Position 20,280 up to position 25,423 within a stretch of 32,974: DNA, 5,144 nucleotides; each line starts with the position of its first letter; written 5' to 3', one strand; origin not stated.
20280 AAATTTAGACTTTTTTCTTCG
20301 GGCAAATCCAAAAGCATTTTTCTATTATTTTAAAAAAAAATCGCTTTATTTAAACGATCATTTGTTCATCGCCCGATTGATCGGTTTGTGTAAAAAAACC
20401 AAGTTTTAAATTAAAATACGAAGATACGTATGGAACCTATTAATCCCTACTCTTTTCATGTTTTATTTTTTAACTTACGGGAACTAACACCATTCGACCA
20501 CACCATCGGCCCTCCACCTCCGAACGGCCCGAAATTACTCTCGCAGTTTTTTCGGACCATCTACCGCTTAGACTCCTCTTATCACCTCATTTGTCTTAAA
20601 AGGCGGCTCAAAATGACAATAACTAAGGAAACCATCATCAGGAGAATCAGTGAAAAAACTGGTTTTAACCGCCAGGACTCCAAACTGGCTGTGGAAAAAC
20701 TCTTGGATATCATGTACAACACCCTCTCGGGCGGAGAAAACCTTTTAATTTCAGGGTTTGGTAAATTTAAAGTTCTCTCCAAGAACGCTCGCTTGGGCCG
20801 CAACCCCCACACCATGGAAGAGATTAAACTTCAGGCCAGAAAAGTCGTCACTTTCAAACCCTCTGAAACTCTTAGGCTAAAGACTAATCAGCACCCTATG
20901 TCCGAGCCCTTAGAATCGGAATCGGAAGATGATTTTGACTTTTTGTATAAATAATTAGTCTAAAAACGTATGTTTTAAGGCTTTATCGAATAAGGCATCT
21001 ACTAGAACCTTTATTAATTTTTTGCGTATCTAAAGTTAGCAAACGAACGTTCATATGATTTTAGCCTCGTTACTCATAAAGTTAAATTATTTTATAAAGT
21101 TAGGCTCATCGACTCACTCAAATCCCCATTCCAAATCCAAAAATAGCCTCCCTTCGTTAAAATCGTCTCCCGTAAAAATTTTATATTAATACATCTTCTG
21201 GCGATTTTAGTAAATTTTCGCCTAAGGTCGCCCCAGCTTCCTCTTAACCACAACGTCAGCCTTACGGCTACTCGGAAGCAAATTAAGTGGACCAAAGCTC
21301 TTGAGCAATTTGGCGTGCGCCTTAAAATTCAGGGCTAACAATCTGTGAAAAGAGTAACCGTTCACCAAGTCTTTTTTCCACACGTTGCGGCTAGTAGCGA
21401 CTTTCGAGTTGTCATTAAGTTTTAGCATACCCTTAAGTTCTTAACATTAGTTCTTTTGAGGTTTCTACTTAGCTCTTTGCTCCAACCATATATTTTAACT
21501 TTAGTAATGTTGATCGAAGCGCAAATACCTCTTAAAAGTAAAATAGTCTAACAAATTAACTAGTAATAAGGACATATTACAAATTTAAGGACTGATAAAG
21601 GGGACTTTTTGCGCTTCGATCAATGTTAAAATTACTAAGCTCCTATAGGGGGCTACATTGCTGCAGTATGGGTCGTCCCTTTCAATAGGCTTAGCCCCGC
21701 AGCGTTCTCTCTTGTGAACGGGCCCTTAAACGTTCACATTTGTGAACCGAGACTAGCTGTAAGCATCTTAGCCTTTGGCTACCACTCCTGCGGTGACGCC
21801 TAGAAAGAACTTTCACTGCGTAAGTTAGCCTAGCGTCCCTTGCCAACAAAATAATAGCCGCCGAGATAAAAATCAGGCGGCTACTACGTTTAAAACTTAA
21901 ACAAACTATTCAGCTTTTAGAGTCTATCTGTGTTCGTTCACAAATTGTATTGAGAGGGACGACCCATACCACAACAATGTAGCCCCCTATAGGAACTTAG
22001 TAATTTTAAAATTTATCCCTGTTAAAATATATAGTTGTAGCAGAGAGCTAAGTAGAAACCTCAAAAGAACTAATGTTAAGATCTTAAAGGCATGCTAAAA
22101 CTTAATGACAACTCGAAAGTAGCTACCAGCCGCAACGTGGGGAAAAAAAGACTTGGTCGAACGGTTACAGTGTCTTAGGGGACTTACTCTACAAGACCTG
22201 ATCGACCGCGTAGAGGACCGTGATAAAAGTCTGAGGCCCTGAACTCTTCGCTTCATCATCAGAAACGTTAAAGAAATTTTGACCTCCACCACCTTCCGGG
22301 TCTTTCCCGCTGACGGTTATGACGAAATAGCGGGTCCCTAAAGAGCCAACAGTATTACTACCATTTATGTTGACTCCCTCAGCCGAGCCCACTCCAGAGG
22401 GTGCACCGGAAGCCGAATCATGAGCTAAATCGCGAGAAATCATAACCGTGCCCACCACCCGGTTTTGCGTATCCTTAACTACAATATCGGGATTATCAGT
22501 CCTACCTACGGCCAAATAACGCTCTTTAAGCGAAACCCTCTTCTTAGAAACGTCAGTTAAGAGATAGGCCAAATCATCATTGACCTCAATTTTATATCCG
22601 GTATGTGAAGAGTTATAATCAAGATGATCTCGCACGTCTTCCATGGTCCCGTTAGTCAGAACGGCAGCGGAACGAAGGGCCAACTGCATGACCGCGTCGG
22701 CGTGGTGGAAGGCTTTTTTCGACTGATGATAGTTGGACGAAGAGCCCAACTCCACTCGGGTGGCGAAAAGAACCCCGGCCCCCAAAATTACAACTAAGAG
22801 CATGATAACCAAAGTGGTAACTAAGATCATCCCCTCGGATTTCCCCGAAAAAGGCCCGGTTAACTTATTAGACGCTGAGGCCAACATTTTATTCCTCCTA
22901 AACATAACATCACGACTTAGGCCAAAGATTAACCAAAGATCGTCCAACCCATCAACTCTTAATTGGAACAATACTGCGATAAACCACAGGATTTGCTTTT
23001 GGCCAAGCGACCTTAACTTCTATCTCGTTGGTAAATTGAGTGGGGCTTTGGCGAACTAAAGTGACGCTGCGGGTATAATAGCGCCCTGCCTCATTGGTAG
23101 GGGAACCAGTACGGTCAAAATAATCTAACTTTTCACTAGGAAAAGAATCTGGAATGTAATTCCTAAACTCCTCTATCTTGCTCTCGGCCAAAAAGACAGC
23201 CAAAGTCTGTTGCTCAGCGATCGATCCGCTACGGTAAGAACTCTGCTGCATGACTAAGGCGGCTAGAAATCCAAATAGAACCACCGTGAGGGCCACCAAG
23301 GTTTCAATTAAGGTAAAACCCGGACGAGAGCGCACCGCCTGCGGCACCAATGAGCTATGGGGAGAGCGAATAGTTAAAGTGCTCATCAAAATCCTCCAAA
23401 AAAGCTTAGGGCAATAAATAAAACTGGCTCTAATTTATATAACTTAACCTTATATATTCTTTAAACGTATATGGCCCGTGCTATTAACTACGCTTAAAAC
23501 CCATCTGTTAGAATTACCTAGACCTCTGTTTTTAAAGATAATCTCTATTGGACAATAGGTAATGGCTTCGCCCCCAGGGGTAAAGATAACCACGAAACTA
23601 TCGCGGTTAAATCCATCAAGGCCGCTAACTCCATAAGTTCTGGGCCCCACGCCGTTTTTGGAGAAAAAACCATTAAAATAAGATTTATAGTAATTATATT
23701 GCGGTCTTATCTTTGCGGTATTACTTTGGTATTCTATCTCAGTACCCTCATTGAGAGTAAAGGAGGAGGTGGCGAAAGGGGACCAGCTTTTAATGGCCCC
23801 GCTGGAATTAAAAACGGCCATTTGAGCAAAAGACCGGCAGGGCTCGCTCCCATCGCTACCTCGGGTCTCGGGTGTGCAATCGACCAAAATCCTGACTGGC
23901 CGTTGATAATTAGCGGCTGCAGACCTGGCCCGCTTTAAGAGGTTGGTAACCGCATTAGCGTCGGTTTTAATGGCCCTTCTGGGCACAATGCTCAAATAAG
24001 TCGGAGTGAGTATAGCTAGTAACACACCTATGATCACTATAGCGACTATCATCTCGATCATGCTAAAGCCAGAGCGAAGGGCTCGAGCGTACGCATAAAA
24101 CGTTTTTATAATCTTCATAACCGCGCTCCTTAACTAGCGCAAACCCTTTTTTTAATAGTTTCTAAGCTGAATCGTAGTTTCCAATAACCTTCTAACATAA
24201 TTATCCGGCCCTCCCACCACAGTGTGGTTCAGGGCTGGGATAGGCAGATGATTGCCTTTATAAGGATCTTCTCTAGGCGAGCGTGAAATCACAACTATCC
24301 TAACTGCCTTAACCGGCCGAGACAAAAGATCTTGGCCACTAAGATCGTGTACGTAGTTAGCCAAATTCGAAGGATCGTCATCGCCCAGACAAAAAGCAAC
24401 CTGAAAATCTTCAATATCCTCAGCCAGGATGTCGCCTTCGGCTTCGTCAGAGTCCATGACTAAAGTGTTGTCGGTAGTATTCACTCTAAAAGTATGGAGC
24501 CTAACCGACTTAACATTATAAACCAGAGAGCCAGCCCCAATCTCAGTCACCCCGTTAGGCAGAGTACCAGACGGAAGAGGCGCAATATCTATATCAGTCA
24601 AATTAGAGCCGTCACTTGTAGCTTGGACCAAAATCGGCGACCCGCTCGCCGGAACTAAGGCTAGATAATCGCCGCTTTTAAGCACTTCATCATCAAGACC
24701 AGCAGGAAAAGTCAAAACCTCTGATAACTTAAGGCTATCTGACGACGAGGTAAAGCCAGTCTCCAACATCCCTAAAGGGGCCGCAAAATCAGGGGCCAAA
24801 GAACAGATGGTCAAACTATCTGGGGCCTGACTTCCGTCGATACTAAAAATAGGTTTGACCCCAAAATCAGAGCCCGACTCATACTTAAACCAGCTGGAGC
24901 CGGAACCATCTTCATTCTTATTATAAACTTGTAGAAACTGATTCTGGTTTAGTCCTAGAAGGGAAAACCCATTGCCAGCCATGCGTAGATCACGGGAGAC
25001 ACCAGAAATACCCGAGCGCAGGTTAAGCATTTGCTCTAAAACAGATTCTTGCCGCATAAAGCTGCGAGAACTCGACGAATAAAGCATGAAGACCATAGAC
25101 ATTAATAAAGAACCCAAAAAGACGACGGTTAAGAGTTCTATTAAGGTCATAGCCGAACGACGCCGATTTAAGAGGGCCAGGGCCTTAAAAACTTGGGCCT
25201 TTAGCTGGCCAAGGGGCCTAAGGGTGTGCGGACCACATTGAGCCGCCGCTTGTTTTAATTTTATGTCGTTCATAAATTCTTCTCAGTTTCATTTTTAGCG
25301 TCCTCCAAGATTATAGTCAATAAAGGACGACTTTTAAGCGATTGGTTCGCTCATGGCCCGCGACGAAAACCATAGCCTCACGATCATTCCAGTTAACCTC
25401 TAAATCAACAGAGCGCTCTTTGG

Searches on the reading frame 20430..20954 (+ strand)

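Call 21: search_protein_families(library=pfam, proteins=[window:20430-20954:+], max_evalue=0.01)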
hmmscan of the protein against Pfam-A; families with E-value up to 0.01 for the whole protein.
window:20430-20954:+ (174 aa): 2 families
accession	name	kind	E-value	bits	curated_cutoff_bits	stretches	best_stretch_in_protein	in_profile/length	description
PF00216.26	Bac_DNA_binding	-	1.9e-25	89.4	22.4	1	65-152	2-89/90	Bacterial DNA-binding protein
PF18291.6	HU-HIG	-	1.3e-07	32.1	26.2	1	61-153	29-119/125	HU domain fused to wHTH, Ig, or Glycine-rich motif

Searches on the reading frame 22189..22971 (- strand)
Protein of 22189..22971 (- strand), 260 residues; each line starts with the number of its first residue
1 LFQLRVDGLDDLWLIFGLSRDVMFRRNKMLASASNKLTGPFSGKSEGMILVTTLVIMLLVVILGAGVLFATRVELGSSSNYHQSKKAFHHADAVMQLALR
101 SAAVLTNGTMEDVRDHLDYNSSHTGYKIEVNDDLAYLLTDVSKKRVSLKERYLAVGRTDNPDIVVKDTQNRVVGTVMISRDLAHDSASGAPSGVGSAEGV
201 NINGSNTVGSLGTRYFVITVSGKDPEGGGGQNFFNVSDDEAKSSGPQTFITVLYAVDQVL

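Call 32: find_encoding_contigs(protein=window:22189-22971:-, flank=10000, max_places=10)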
Protein window:22189-22971:- (260 aa): no gene with exactly this product is on record in the collection.

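Call 67: search_protein_families(library=pfam, max_evalue=0.001, proteins=[window:22189-22971:-])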
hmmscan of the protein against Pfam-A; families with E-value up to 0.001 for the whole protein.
window:22189-22971:- (260 aa): 1 family
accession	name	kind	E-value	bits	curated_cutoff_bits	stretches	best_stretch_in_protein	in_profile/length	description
PF14341.11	PilX_N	-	2.1e-06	28.1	25.5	1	47-94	2-49/51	PilX N-terminal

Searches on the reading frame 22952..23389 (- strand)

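Call 67: search_protein_families(library=pfam, max_evalue=0.001, proteins=[window:22952-23389:-])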
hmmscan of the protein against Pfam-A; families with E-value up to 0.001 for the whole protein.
window:22952-23389:- (145 aa): 1 family
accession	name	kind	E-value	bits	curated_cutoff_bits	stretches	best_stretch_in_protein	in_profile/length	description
PF07963.17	N_methyl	-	1.4e-05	24.9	21.2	1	21-45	3-27/27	Prokaryotic N-terminal methylation motif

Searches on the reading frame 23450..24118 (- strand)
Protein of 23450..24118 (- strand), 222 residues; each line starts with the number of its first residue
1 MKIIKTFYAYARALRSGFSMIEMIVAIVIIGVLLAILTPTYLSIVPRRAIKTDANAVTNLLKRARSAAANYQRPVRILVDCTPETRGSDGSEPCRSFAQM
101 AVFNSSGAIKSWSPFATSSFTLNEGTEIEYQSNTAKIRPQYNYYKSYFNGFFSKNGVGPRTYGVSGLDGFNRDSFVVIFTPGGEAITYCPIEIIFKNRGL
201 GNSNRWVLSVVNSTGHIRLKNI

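Call 67: search_protein_families(library=pfam, max_evalue=0.001, proteins=[window:23450-24118:-])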
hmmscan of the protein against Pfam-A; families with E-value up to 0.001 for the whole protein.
window:23450-24118:- (222 aa): 1 family
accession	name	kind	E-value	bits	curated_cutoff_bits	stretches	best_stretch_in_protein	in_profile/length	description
PF07963.17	N_methyl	-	1.5e-06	28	21.2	1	15-37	4-26/27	Prokaryotic N-terminal methylation motif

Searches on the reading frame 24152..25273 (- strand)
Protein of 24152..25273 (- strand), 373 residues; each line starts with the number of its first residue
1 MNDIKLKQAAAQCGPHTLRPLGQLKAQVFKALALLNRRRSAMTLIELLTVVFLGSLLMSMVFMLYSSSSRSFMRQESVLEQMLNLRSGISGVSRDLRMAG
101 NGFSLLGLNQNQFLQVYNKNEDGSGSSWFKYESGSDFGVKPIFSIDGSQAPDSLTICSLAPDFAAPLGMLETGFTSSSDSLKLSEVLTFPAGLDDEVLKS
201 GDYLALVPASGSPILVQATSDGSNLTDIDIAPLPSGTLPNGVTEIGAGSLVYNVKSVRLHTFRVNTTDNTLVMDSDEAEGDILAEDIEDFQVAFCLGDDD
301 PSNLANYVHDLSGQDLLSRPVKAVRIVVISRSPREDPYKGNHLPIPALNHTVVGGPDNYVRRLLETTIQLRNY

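Call 67: search_protein_families(library=pfam, max_evalue=0.001, proteins=[window:24152-25273:-])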
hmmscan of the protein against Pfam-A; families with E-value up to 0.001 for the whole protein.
window:24152-25273:- (373 aa): 2 families
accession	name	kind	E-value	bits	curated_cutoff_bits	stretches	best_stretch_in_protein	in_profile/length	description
PF16074.10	PilW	-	1.4e-12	48.2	26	1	273-372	21-124/124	Type IV Pilus-assembly protein W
PF07963.17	N_methyl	-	0.00029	20.7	21.2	1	37-62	2-27/27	Prokaryotic N-terminal methylation motif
